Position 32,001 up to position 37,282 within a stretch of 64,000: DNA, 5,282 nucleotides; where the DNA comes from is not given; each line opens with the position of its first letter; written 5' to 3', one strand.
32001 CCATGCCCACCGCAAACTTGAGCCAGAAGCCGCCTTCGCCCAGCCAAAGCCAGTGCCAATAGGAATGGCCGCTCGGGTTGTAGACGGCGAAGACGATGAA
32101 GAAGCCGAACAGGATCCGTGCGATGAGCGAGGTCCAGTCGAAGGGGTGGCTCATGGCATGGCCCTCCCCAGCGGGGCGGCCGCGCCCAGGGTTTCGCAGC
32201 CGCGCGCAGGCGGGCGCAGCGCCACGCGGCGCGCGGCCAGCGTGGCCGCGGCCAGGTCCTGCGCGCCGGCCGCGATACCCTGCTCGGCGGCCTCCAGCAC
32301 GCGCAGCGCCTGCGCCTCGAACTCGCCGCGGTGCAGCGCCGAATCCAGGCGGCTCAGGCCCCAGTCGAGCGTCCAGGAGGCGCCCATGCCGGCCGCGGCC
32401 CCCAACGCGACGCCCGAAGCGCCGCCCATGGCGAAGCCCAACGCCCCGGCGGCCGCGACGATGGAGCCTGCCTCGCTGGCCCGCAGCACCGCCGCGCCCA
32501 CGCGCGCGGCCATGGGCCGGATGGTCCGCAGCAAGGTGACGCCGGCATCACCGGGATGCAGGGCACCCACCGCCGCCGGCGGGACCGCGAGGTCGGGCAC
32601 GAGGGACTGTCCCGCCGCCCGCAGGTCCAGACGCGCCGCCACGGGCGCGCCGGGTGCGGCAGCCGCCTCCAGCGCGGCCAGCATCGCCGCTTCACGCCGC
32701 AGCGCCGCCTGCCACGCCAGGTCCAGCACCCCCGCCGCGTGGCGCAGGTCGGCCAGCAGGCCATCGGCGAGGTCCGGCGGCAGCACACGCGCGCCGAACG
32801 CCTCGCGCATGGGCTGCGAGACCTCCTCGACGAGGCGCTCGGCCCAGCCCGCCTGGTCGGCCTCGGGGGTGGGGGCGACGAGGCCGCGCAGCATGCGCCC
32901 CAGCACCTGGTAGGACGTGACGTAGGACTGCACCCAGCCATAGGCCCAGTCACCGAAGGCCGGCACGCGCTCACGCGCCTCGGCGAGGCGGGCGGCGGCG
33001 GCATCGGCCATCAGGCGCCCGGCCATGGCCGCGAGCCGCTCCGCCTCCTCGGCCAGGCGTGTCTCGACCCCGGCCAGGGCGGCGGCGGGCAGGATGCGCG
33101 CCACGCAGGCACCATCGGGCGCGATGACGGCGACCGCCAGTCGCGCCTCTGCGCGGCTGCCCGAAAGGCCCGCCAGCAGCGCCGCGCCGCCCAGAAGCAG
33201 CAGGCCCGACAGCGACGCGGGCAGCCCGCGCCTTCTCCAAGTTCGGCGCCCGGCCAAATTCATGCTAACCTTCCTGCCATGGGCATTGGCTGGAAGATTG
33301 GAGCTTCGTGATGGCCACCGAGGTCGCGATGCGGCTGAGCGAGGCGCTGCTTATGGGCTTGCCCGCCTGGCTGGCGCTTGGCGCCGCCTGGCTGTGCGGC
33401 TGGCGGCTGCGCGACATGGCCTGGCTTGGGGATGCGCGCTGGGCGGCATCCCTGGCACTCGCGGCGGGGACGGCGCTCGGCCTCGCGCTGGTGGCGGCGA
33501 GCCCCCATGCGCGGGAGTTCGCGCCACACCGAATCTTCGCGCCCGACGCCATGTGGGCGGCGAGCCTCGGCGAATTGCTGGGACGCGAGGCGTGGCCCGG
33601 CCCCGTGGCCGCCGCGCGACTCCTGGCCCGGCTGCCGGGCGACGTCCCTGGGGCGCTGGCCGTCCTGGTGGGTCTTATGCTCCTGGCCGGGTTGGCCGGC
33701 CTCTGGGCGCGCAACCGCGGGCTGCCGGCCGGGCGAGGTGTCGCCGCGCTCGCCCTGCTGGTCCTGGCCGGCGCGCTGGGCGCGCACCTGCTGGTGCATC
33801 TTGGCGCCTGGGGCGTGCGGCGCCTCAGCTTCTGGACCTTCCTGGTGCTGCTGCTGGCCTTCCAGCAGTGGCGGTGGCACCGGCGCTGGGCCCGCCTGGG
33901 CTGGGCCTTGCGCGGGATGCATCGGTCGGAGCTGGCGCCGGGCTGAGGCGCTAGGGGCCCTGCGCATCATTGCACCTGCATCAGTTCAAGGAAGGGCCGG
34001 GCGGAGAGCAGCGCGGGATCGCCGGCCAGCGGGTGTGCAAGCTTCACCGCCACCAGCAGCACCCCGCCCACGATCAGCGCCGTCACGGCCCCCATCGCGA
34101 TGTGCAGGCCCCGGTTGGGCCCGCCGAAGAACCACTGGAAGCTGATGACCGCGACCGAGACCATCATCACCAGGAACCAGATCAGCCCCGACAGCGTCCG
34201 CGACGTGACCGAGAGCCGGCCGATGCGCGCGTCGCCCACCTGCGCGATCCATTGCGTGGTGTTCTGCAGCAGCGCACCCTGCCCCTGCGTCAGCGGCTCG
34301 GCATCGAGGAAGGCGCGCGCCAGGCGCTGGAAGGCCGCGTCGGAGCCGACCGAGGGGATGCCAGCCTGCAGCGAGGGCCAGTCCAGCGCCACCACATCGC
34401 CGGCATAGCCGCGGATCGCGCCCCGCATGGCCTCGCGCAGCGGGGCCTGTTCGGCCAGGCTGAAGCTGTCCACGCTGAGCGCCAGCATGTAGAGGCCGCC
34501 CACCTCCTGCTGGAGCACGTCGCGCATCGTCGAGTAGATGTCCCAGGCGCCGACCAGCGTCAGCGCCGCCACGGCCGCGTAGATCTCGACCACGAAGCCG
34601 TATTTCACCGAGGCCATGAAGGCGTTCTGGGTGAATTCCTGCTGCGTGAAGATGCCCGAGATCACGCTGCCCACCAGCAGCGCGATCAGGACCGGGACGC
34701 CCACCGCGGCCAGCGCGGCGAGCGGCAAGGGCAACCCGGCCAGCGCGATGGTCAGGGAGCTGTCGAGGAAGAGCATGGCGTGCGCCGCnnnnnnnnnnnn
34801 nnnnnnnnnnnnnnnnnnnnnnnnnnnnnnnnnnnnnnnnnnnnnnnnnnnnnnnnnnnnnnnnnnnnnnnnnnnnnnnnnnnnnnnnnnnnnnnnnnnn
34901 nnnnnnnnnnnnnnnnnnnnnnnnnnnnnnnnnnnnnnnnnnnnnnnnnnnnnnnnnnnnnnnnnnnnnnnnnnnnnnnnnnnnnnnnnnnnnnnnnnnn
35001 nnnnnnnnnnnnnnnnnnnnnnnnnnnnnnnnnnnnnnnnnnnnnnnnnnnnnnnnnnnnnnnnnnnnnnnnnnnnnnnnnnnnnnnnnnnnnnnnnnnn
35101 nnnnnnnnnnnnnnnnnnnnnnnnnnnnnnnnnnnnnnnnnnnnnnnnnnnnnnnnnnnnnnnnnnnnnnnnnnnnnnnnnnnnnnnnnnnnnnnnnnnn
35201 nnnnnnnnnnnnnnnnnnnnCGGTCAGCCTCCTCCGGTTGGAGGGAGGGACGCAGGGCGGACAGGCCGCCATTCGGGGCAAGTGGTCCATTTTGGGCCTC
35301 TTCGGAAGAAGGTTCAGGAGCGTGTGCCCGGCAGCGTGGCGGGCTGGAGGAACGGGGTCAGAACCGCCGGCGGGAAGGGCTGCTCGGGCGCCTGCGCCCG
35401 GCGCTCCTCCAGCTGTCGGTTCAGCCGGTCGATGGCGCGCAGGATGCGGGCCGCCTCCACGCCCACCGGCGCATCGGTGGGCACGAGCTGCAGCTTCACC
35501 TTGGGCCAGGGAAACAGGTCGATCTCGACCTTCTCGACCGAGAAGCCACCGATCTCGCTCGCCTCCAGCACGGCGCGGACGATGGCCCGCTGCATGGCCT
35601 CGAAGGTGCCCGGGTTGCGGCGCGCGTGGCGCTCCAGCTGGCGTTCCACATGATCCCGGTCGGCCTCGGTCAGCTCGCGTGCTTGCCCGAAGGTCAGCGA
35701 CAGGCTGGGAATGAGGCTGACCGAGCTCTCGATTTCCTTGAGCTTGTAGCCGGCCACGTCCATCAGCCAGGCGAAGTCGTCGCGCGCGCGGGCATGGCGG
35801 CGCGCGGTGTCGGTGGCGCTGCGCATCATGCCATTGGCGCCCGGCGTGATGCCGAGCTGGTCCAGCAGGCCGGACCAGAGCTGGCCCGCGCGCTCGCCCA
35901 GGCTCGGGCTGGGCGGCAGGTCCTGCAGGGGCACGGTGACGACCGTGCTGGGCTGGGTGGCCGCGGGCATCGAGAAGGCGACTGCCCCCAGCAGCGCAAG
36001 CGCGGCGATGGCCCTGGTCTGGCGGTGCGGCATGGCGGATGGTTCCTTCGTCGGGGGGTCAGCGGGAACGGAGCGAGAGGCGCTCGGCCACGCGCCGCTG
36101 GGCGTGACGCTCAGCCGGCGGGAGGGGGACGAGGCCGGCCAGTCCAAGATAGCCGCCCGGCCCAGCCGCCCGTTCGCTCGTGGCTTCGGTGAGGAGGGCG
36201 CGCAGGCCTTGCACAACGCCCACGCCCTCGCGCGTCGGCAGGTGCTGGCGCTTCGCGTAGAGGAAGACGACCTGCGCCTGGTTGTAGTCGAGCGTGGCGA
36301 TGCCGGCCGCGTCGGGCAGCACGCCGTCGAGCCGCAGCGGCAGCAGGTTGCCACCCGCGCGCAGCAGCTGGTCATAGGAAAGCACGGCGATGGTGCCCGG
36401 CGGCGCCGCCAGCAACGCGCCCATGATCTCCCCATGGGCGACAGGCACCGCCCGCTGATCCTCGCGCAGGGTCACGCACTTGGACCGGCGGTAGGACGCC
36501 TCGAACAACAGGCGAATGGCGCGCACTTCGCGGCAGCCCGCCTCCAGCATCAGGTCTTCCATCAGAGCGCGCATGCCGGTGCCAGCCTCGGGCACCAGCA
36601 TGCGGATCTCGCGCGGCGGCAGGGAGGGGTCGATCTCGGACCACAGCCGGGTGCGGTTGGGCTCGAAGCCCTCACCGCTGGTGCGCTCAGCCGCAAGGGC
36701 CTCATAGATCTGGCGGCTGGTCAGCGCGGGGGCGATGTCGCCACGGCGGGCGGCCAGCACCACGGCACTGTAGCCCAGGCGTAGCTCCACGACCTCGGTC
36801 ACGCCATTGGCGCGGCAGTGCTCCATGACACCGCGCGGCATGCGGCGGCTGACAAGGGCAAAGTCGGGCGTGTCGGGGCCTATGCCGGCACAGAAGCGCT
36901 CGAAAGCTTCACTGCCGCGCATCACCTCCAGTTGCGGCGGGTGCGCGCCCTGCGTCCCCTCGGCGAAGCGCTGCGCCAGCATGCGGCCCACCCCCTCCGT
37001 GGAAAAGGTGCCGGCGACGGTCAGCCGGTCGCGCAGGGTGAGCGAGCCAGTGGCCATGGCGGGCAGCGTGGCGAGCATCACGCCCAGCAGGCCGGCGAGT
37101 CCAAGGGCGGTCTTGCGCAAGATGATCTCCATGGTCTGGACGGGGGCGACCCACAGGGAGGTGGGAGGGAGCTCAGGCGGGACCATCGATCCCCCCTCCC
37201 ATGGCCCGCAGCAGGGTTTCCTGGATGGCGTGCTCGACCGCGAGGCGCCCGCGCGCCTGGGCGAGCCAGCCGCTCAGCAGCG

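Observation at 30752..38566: Two beta-carbonic-anhydrase-like paralogs bracket an ~8 kb block of uncharacterised envelope proteins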

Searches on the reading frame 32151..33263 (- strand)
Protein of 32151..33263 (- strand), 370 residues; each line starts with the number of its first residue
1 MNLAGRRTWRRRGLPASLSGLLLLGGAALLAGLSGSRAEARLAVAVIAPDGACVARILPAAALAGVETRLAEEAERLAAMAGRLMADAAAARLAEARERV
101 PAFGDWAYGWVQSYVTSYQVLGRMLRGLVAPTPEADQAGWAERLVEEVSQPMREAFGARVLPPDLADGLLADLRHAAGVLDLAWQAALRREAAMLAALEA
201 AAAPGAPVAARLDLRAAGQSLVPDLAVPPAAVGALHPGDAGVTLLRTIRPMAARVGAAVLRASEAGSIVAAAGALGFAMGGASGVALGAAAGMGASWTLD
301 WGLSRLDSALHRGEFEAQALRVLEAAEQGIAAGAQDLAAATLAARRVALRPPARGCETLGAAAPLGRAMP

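Call 3: search_protein_families(library=pfam, proteins=[window:32151-33263:-], max_evalue=1)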
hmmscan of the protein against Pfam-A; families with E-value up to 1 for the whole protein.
window:32151-33263:- (370 aa): 0 families

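Call 4: search_protein_families(library=ncbifam, proteins=[window:32151-33263:-], max_evalue=1)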
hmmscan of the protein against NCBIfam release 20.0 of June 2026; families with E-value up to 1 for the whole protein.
window:32151-33263:- (370 aa): 1 family
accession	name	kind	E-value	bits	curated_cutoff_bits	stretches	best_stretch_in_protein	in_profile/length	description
NF052432.1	TC0500_fam_Inc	equivalog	0.027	13.8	240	1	246-323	27-107/214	TC0500 family inclusion membrane protein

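Call 29: search_protein_families(library=padloc, proteins=[window:32151-33263:-], max_evalue=0.01)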
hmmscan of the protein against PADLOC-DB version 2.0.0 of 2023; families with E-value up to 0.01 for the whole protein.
window:32151-33263:- (370 aa): 0 families

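Call 43: search_solved_structures(query=A4, max_evalue=10)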
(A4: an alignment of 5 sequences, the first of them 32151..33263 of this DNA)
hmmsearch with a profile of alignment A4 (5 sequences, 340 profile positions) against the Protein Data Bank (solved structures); distinct sequences matched with E-value up to 10: 1.
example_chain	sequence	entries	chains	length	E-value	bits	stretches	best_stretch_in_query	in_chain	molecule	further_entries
2wlt_A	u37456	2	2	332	0.36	13.5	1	189-257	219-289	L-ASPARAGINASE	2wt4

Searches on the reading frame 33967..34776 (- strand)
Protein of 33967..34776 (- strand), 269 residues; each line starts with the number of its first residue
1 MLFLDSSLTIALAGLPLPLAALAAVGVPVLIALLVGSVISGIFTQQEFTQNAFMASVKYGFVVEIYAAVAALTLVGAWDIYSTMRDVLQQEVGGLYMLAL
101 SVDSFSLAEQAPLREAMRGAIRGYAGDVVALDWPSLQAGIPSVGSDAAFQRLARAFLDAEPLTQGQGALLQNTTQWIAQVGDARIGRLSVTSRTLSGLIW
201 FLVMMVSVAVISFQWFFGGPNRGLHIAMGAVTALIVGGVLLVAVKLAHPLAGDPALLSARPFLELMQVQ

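Call 3: search_protein_families(library=pfam, proteins=[window:33967-34776:-], max_evalue=1)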
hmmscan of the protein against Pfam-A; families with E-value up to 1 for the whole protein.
window:33967-34776:- (269 aa): 1 family
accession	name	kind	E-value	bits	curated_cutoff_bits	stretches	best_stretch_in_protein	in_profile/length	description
PF14023.12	Bestrophin-like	-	2.1e-32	113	32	1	62-253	37-224/232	Bestrophin-like domain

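Call 4: search_protein_families(library=ncbifam, proteins=[window:33967-34776:-], max_evalue=1)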
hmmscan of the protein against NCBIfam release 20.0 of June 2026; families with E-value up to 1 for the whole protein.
window:33967-34776:- (269 aa): 1 family
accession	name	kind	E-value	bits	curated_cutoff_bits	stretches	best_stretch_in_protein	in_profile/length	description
NF010559.0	PRK13954.1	equivalog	0.13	12.8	176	0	27-64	31-68/120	large conductance mechanosensitive channel protein MscL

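Call 29: search_protein_families(library=padloc, proteins=[window:33967-34776:-], max_evalue=0.01)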
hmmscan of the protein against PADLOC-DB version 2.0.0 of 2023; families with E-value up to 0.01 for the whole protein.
window:33967-34776:- (269 aa): 0 families

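Call 76: search_solved_structures(query=window:33967-34776:-, max_evalue=10)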
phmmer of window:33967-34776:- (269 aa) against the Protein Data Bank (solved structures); distinct sequences matched with E-value up to 10: 2.
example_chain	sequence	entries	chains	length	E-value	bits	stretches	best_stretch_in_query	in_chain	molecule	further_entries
8ygd_X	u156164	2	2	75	0.17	15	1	19-50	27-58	1-deoxy-D-xylulose-5-phosphate synthase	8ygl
1d2f_A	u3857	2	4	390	0.56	13.3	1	15-121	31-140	MALY PROTEIN | Protein MalY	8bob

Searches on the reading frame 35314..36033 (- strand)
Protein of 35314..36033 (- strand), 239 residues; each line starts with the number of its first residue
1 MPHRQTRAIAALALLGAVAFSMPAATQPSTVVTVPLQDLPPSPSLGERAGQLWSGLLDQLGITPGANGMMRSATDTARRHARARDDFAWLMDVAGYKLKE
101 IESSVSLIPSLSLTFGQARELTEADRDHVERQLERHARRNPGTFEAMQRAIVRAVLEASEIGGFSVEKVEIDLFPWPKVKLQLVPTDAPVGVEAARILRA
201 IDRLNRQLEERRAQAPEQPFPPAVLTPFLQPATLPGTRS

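Call 3: search_protein_families(library=pfam, proteins=[window:35314-36033:-], max_evalue=1)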
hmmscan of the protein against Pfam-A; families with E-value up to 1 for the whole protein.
window:35314-36033:- (239 aa): 2 families
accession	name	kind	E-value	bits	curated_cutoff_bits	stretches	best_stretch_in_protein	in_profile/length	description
PF07624.16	PSD2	-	0.051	13.7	25.8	1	113-153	31-70/74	Protein of unknown function (DUF1585)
PF02482.25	Ribosomal_S30AE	-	0.12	13.6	23.7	1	120-212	9-84/88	Sigma 54 modulation protein / S30EA ribosomal protein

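Call 4: search_protein_families(library=ncbifam, proteins=[window:35314-36033:-], max_evalue=1)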
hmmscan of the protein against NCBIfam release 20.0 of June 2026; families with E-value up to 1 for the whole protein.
window:35314-36033:- (239 aa): 0 families

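Call 29: search_protein_families(library=padloc, proteins=[window:35314-36033:-], max_evalue=0.01)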
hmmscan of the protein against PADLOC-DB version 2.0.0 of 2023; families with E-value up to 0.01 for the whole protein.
window:35314-36033:- (239 aa): 0 families

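Call 42: search_solved_structures(query=A3, max_evalue=10)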
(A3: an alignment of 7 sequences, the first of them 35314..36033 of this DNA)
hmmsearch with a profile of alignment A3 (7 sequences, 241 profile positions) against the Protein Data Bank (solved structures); distinct sequences matched with E-value up to 10: 3.
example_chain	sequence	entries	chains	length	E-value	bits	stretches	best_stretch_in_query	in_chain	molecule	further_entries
6gzq_V2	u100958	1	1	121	0.022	17.2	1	121-220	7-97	Ribosome hibernation promoting factor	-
6gzx_V3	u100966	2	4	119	0.023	17.1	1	121-220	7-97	Ribosome hibernation promoting factor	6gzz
2ywq_A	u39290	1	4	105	0.042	16.3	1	121-219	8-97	Ribosomal subunit interface protein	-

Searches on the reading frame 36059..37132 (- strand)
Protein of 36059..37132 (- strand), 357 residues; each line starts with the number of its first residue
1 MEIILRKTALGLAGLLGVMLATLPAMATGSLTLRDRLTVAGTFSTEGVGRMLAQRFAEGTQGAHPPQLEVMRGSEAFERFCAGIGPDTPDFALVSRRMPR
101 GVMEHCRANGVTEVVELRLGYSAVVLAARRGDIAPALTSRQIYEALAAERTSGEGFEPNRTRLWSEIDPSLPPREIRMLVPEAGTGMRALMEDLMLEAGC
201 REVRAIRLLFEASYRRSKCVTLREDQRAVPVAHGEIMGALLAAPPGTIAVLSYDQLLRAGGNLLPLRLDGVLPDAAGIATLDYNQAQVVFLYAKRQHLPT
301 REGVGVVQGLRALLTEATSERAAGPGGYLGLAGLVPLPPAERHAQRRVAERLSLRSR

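Call 3: search_protein_families(library=pfam, proteins=[window:36059-37126:-], max_evalue=1)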
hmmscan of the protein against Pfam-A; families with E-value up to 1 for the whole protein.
window:36059-37126:- (355 aa): 1 family
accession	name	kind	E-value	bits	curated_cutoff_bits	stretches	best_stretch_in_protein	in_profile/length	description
PF12849.12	PBP_like_2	-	3.6e-14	53.6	27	1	26-317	3-265/267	PBP superfamily domain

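Call 4: search_protein_families(library=ncbifam, proteins=[window:36059-37126:-], max_evalue=1)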
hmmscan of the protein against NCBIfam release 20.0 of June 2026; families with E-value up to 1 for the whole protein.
window:36059-37126:- (355 aa): 2 families
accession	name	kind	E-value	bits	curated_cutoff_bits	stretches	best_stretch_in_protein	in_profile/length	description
TIGR02136.1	ptsS_2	subfamily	0.00046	19.5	206.6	1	23-197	24-187/295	phosphate ABC transporter substrate-binding protein PstS family protein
NF011157.0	PRK14562.1-2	equivalog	0.047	13.5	238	1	272-304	74-106/191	haloacid dehalogenase superfamily protein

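Call 29: search_protein_families(library=padloc, proteins=[window:36059-37132:-], max_evalue=0.01)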
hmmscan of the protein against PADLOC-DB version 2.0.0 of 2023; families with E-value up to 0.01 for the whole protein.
window:36059-37132:- (357 aa): 0 families

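Call 75: search_solved_structures(query=window:36059-37132:-, max_evalue=1, show_alignments=2)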
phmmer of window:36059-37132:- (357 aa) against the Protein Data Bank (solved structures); distinct sequences matched with E-value up to 1: 1.
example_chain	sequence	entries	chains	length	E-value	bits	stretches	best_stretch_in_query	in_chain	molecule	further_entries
9jwy_A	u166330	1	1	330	1.5e-29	106.6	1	33-346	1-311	Phosphate ABC transporter, periplasmic phosphate-binding protein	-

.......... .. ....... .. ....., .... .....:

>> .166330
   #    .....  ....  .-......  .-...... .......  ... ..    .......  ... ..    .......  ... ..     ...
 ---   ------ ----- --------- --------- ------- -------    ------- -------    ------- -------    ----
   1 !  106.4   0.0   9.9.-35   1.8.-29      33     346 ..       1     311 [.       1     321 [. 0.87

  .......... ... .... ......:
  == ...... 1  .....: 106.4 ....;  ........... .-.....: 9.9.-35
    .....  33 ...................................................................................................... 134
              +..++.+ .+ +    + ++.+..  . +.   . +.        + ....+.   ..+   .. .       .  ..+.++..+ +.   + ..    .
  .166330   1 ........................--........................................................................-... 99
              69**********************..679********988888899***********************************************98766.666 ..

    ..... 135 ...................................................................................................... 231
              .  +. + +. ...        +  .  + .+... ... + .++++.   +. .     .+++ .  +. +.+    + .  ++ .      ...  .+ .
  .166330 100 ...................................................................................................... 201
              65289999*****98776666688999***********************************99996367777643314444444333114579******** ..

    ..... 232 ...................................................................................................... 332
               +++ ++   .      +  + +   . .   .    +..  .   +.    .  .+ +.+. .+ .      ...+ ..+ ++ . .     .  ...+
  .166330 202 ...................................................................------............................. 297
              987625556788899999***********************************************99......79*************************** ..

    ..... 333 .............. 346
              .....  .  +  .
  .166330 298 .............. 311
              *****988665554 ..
